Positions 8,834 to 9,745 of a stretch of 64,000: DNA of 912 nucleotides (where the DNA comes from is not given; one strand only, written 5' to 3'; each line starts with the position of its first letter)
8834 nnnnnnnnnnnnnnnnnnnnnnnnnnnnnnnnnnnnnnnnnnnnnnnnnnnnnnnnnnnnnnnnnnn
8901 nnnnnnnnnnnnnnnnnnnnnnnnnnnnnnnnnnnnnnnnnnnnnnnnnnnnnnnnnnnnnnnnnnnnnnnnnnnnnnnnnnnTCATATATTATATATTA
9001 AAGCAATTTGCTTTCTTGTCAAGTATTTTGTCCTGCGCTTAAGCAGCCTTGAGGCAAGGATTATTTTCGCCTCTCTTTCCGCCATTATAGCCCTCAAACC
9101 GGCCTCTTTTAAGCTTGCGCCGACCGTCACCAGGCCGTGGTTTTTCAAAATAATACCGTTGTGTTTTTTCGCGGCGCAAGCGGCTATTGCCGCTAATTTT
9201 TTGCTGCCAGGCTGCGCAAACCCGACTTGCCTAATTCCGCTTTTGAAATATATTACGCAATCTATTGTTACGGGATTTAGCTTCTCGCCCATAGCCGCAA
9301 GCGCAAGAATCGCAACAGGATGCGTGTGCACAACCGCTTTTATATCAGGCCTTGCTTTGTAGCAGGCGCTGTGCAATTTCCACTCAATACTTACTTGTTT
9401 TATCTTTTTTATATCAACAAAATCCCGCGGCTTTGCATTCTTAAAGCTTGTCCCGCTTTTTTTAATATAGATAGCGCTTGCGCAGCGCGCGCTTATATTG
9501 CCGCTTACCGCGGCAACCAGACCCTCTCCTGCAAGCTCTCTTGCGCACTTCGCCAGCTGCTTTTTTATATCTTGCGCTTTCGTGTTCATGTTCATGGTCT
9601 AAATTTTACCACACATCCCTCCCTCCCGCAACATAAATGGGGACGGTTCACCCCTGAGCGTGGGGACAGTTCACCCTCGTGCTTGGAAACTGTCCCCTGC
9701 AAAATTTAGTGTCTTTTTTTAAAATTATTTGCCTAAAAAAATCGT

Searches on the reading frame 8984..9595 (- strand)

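Call 3: search_protein_families(library=pfam, proteins=[window:8984-9595:-], max_evalue=0.01)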
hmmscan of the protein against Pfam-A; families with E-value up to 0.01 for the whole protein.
window:8984-9595:- (203 aa): 1 family
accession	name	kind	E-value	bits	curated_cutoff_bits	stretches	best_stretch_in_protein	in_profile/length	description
PF00596.27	Aldolase_II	-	7.5e-42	143.7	22.2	1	13-179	2-182/183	Class II Aldolase and Adducin N-terminal domain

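Call 4: search_protein_families(library=ncbifam, proteins=[window:8984-9595:-], max_evalue=0.01)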
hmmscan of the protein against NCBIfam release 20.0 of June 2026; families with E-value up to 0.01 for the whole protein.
window:8984-9595:- (203 aa): 37 families (the best 25 are shown)
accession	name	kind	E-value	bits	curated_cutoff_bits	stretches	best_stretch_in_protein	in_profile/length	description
NF006208.0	PRK08333.1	equivalog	1.3e-28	99.9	267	1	8-180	3-181/189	aldolase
NF006413.0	PRK08660.1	equivalog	2.9e-26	92.4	203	1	11-187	3-182/184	aldolase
NF005123.0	PRK06557.1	subfamily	7.5e-24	84.6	251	1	3-198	5-210/223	L-ribulose-5-phosphate 4-epimerase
NF040649.1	FucA_Meth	equivalog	2.8e-22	79.5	250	1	12-180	4-174/179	L-fuculose phosphate aldolase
NF005984.0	PRK08087.1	subfamily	3.3e-22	79.3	264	1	9-200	5-202/215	L-fuculose-phosphate aldolase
NF043034.1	OxoTetrPhDc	equivalog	3e-21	76.2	250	1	8-198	3-202/205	3-oxo-tetronate 4-phosphate decarboxylase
NF004855.0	PRK06208.1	subfamily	4.1e-21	75.4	255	1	5-181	38-226/274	class II aldolase/adducin family protein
TIGR01086.1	fucA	equivalog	2.4e-19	69.9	400.25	1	10-197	5-198/214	L-fuculose-phosphate aldolase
NF005484.0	PRK07090.1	equivalog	2.5e-19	69.6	261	1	5-182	26-213/260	aldolase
NF004527.0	PRK05874.1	equivalog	3.6e-19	69.1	308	1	11-185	8-192/218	L-fuculose-phosphate aldolase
NF005302.0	PRK06833.1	equivalog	2.3e-18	66.4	264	1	8-183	4-187/214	L-fuculose-phosphate aldolase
NF006672.0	PRK09220.1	equivalog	9.5e-15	54.5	226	1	4-101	5-110/209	methylthioribulose 1-phosphate dehydratase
NF053831.1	RU1PAldHalo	equivalog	1.5e-14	54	300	1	10-198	5-197/208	ribulose-1-phosphate aldolase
NF002963.0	PRK03634.1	equivalog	6.7e-14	51.6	170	1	74-197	124-256/274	rhamnulose-1-phosphate aldolase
NF053537.1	DhpthDcsPhtC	equivalog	4e-13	49.3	200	1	12-182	2-193/232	3,4-dihydroxyphthalate decarboxylase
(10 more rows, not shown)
